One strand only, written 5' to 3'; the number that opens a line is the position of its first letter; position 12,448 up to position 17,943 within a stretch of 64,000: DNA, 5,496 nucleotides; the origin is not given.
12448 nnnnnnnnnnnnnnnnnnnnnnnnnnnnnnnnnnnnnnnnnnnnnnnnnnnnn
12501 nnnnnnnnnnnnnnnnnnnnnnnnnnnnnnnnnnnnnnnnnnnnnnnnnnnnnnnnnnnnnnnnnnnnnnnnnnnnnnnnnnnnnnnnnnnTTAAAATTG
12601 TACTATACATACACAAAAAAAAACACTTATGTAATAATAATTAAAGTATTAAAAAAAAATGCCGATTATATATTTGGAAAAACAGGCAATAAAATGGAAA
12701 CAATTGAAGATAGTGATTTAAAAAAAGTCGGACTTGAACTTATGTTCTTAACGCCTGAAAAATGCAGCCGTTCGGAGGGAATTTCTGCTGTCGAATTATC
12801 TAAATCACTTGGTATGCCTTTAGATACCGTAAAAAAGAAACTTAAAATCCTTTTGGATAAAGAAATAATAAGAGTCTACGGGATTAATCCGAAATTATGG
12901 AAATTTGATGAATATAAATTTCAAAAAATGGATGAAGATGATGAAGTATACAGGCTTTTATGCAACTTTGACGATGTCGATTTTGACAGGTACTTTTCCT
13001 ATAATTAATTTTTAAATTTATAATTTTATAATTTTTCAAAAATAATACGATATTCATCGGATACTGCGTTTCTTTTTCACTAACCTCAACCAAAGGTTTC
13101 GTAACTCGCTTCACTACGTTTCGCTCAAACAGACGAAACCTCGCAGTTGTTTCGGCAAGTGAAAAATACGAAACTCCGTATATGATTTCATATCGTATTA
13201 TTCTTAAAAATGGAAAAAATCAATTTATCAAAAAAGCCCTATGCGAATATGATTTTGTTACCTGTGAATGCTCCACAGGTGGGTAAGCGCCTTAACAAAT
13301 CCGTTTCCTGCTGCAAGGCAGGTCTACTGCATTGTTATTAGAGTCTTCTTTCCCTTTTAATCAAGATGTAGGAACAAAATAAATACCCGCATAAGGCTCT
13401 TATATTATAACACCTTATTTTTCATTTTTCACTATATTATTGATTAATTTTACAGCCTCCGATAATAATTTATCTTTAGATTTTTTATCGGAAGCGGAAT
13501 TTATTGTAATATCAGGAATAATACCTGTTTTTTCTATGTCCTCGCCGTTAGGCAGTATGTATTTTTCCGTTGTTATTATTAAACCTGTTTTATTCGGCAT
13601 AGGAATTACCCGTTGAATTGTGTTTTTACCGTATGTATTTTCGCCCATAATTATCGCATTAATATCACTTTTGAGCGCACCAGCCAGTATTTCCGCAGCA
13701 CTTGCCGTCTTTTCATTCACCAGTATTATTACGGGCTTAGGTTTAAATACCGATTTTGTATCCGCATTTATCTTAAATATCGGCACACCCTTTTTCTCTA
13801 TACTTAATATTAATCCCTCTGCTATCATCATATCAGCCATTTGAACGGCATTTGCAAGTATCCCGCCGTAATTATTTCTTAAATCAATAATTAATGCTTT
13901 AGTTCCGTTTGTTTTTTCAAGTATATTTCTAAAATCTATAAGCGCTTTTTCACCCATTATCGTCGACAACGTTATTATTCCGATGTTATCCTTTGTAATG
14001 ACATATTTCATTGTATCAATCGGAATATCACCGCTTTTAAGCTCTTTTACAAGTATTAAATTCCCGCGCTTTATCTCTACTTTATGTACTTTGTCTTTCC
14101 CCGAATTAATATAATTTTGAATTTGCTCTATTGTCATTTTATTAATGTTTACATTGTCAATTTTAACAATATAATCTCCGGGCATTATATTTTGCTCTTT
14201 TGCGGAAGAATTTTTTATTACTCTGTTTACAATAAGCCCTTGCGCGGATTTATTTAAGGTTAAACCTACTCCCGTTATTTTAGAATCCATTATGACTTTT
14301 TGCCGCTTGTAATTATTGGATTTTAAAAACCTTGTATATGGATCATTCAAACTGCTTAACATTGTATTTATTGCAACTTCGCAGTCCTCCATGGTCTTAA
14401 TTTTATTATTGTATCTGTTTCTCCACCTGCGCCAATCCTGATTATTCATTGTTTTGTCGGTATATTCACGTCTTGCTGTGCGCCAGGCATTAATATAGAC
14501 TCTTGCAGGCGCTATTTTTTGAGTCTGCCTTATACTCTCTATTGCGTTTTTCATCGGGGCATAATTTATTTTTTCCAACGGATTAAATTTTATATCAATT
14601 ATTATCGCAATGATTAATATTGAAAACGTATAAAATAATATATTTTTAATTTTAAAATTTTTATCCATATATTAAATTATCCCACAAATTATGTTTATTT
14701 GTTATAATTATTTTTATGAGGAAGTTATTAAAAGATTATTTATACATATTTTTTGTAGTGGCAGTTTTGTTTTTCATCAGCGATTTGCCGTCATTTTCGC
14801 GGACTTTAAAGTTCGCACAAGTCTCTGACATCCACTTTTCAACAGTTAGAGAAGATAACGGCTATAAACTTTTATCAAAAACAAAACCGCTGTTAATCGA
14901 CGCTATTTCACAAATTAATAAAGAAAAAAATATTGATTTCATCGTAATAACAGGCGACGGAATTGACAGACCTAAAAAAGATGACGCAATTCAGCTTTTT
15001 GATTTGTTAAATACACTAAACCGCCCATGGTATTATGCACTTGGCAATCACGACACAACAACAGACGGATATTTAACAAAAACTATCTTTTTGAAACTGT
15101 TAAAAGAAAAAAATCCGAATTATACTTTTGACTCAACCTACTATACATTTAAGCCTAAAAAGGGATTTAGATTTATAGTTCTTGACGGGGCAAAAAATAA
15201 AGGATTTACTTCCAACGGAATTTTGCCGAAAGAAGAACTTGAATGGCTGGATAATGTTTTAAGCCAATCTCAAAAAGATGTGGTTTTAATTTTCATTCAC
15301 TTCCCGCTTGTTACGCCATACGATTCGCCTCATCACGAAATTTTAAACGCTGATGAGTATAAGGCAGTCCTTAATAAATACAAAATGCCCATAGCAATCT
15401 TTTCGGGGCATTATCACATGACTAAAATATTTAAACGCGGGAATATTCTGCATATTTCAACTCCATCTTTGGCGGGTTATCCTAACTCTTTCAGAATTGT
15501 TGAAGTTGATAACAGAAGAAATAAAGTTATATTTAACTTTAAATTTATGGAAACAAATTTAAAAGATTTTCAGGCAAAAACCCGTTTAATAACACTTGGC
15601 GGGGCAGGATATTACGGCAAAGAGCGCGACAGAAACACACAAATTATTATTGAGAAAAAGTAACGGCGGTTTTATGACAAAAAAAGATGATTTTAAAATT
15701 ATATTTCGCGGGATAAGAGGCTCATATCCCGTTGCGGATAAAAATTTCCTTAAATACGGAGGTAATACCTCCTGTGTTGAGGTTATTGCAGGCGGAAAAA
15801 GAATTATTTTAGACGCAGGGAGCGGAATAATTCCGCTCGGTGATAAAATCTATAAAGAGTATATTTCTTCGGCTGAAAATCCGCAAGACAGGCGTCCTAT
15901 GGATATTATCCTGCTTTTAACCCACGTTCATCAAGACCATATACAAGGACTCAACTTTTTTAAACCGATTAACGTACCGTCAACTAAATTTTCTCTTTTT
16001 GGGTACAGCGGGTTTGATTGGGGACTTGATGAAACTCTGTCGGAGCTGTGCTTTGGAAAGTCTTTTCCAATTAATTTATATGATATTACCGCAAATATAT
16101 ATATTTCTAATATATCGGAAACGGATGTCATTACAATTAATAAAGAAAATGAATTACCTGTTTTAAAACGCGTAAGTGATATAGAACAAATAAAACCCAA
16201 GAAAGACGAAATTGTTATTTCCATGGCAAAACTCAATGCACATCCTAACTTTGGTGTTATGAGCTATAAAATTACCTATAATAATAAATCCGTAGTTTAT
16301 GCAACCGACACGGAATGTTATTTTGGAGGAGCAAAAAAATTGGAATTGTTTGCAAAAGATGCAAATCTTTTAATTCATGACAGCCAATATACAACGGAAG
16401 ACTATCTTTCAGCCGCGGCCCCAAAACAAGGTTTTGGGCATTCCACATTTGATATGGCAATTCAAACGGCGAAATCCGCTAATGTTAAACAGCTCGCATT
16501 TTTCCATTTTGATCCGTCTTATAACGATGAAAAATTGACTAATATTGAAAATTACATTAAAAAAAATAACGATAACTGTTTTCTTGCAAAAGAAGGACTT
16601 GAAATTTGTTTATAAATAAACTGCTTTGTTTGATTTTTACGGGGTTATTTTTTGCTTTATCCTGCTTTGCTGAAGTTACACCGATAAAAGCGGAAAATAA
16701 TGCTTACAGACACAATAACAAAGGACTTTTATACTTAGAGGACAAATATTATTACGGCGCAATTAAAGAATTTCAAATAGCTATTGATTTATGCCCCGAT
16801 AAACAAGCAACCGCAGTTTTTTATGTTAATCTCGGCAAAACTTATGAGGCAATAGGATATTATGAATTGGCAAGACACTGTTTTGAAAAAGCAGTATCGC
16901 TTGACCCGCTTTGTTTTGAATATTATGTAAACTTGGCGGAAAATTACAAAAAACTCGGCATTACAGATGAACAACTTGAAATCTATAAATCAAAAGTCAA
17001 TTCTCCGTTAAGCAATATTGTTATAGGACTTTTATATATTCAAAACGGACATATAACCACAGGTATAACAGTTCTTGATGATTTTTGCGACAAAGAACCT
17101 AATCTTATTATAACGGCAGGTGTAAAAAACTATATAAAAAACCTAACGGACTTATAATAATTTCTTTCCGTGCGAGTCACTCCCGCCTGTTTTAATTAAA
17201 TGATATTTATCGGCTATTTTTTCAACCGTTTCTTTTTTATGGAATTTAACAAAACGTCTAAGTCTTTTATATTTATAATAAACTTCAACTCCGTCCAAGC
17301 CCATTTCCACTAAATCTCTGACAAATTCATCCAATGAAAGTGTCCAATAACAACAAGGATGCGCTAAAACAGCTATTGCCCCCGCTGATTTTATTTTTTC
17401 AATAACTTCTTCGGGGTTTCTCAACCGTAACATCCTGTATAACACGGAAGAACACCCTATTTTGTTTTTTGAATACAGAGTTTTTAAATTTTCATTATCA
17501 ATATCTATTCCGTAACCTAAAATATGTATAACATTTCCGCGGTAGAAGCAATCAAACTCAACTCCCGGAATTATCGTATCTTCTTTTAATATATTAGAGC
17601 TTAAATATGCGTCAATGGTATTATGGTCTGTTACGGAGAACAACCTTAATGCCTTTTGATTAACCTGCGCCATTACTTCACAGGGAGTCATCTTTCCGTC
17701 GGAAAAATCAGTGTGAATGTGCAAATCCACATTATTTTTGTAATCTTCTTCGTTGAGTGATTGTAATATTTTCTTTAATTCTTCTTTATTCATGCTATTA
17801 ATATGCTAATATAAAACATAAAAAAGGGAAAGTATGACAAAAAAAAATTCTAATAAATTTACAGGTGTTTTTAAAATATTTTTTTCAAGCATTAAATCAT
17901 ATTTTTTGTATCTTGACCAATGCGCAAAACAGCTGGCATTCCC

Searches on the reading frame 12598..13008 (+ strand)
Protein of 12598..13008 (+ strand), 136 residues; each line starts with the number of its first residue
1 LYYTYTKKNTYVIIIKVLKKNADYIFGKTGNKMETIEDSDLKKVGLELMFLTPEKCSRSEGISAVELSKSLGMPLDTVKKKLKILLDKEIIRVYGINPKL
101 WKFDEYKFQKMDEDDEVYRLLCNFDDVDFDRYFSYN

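Call 4: search_protein_families(library=pfam, proteins=[window:12598-13008:+], max_evalue=0.01)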
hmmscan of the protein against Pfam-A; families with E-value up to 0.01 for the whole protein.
window:12598-13008:+ (136 aa): 2 families
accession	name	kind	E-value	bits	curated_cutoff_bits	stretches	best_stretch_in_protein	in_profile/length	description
PF13412.12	HTH_24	-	0.002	18.1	21.9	1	60-92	16-48/48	Winged helix-turn-helix DNA-binding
PF12840.13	HTH_20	-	0.0075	16.7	27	0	59-93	16-50/51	Helix-turn-helix domain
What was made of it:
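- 12694..13008 (+): Divergently transcribed 104-aa winged-helix-like protein (wHTH104). The mechanical ORF starts at a TTG at 12598; the conserved start is the ATG at 12694. Pfam gives only HTH_24 at E 0.002, below the curated cutoff (call 4).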

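Call 74: search_solved_structures(query=A6, max_evalue=1)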
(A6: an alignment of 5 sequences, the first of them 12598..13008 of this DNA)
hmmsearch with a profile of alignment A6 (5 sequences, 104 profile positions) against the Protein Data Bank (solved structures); distinct sequences matched with E-value up to 1: 3.
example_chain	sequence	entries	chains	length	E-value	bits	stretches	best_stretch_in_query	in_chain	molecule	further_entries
7fby_A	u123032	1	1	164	0.31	14.4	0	27-82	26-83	Transcriptional regulatory protein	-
9w4v_A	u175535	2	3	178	0.39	14.1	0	27-82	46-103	Uncharacterized HTH-type transcriptional regulator PH0140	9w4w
1i1g_A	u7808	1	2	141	0.59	13.5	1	32-80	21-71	TRANSCRIPTIONAL REGULATOR LRPA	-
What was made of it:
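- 12694..13008 (+): PDB Lrp-type hits at E 0.3 are not significant (call 74).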

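Call 82: list_cluster_members(proteins=[window:12598-13008:+, window:7845-8909:-, window:11275-12570:-, window:2515-3987:-, window:1912-2454:-])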
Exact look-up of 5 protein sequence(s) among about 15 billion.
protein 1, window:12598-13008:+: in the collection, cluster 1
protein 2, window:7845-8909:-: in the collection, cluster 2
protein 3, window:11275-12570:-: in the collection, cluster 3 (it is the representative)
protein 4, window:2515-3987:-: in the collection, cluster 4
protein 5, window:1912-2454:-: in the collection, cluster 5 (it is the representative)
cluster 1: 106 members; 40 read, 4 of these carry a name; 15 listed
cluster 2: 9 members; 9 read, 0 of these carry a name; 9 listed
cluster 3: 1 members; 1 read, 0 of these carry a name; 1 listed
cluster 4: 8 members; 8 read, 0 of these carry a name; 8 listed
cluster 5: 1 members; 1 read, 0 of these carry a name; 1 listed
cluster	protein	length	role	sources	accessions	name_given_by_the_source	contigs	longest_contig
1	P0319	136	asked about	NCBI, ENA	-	-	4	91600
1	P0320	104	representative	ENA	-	-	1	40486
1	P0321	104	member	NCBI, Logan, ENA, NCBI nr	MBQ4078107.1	hypothetical protein IJD15_02885 [bacterium] | hypothetical protein [bacterium]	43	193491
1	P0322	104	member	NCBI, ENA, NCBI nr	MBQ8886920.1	MAG: hypothetical protein IJY61_04380 [Candidatus Gastranaerophilales bacterium] | hypothetical protein [Candidatus Gastranaerophilales bacterium]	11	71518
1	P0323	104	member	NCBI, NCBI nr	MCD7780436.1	MAG: hypothetical protein LUH05_07175 [Candidatus Gastranaerophilales bacterium] | hypothetical protein [Candidatus Gastranaerophilales bacterium]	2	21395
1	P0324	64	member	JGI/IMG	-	hypothetical protein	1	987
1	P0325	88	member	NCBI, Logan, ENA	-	-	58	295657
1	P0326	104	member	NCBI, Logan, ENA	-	-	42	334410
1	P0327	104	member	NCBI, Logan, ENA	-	-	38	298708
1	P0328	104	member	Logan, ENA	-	-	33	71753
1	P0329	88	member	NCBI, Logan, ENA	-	-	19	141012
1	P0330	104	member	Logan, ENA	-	-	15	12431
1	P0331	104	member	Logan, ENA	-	-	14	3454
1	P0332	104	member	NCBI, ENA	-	-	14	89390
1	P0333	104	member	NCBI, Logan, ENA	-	-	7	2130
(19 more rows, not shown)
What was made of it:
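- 12694..13008 (+): Its 90%-identity cluster has 106 members, all named 'hypothetical protein' (call 82).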

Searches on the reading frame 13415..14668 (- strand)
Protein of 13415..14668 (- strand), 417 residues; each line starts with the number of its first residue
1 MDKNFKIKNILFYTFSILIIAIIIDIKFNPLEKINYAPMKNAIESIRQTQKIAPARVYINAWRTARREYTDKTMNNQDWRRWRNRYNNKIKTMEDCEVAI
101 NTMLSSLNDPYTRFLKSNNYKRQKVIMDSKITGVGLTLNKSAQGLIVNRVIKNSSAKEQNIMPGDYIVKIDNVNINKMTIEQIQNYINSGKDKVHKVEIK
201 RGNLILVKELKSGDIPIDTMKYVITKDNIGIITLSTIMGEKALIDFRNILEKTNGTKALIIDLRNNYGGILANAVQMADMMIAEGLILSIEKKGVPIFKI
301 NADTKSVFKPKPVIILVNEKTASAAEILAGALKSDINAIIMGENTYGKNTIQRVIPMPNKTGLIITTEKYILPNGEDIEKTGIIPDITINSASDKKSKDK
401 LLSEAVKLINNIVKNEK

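Call 4: search_protein_families(library=pfam, proteins=[window:13415-14668:-], max_evalue=0.01)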
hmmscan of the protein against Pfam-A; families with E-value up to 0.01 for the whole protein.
window:13415-14668:- (417 aa): 6 families
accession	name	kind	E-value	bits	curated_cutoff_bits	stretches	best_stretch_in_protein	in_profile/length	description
PF03572.23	Peptidase_S41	-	1.3e-41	142.3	24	1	228-388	1-164/165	Peptidase family S41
PF00595.29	PDZ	-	1.3e-09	38.7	23.2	1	132-195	10-77/81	PDZ domain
PF17820.7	PDZ_6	-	5.6e-08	32.8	27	1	146-201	1-54/54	PDZ domain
PF13180.12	PDZ_2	-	4.4e-07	30.5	27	1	134-203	3-71/80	PDZ domain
PF14684.11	Tricorn_C1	-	9.8e-05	22.6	24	1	58-93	9-44/59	Tricorn protease C1 domain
PF22694.1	CtpB_N-like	-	0.00038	21.3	27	1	83-116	49-82/85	Activating protease CtpB N-terminal domain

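Call 5: search_protein_families(library=ncbifam, proteins=[window:13415-14668:-], max_evalue=0.01)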
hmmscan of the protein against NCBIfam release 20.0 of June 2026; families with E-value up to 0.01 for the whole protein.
window:13415-14668:- (417 aa): 16 families
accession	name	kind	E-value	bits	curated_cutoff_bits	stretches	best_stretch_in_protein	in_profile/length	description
TIGR00225.1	prc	subfamily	7.2e-67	225.8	218.6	1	88-399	6-325/335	C-terminal processing peptidase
NF045589.1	Cterm_S41_CtpB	exception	6.7e-65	219.3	633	1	44-397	28-388/416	carboxyl-terminal processing protease CtpB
NF045588.1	Cterm_S41_CtpA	exception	2.3e-64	217.7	625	1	55-393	33-380/401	carboxyl-terminal processing protease CtpA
NF045590.1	Cterm_S41_CtpC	exception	1.2e-63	215.3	665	1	51-397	34-386/418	carboxyl-terminal processing protease CtpC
NF045591.1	Cterm_S41_CtpZ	exception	2.2e-54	184.8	525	1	57-412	34-400/403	carboxyl-terminal processing protease CtpZ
NF052377.1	lmo1851_S41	exception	2.3e-49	168.4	725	1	81-391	56-369/468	lmo1851 family serine protease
TIGR03900.1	prc_long_Delta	hypoth_equivalog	3.3e-45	154.5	660.95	1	91-396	99-411/973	MXAN_5808 family serine peptidase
NF051464.1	tail_spec_CT441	exception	1.4e-36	126.4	700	1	86-394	198-530/645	tail-specific protease Tsp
NF008388.1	PRK11186.1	exception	1e-22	80.3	825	1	80-396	189-533/663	carboxy terminal-processing peptidase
NF033424.1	chlamy_CPAF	equivalog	7.3e-11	41.4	250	2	300-413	447-560/564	protease-like activity factor CPAF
NF058627.1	S41_Gfo1087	equivalog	1.1e-10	41.1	455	2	109-282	94-278/489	GFO_1087 family putative carboxy terminal peptidase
NF041521.1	HhoA_HhoB_HtrA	equivalog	4.2e-06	26.3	450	1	141-205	261-324/335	HhoA/HhoB/HtrA family serine endopeptidase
NF047968.1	SerProtHtrA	equivalog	9.4e-06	25.2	470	1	140-202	286-347/357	serine protease HtrA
TIGR02037.1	degP_htrA_DO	subfamily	8.9e-05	21.6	416.2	1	140-199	256-314/434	Do family serine endopeptidase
NF041199.1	trx7_PDZ_seleno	equivalog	0.001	18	300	1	124-203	185-263/390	Trx7/PDZ domain-containing (seleno)protein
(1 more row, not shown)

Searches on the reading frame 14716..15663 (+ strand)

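Call 20: search_protein_families(library=pfam, proteins=[window:14716-15663:+], max_evalue=0.0001)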
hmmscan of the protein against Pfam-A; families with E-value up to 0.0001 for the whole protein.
window:14716-15663:+ (315 aa): 1 family
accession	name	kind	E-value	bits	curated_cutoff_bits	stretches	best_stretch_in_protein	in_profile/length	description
PF00149.33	Metallophos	-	2e-18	68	21.5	1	31-234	1-189/191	Calcineurin-like phosphoesterase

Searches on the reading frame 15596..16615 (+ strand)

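Call 20: search_protein_families(library=pfam, proteins=[window:15596-16615:+], max_evalue=0.0001)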
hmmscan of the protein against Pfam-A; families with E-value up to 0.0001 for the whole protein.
window:15596-16615:+ (339 aa): 2 families
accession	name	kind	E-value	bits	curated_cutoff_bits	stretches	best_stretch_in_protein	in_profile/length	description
PF12706.13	Lactamase_B_2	-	5.1e-12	46.3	27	1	69-305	2-200/200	Beta-lactamase superfamily domain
PF00753.33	Lactamase_B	-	5.7e-06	26.8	22.7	1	56-241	4-152/196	Metallo-beta-lactamase superfamily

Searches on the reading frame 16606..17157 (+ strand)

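Call 20: search_protein_families(library=pfam, proteins=[window:16606-17157:+], max_evalue=0.0001)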
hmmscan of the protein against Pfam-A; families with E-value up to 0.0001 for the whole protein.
window:16606-17157:+ (183 aa): 7 families
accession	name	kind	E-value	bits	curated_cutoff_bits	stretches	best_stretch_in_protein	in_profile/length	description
PF13181.12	TPR_8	-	1.1e-13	50.6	25.7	1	72-101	3-32/34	Tetratricopeptide repeat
PF07719.23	TPR_2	-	1.6e-13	50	27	1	72-101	3-32/34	Tetratricopeptide repeat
PF13428.12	TPR_14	-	4.1e-08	33.6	23.5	0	73-112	4-43/44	Tetratricopeptide repeat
PF13424.12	TPR_12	-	4.6e-07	30.4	30.1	1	37-99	7-74/77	Tetratricopeptide repeat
PF00515.34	TPR_1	-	4.7e-06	26.6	27.8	0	71-101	2-32/34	Tetratricopeptide repeat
PF13414.12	TPR_11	-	1.8e-05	24.8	26.8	0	77-118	1-42/42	TPR repeat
PF13371.12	TPR_9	-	2.1e-05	24.9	35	0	38-68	34-64/73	Tetratricopeptide repeat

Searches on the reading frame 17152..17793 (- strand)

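Call 20: search_protein_families(library=pfam, proteins=[window:17152-17793:-], max_evalue=0.0001)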
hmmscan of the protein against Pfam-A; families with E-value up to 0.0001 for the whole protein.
window:17152-17793:- (213 aa): 1 family
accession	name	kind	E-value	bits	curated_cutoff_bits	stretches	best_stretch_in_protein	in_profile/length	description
PF02811.25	PHP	-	1.2e-06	29.4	26.4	1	23-85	1-68/164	PHP domain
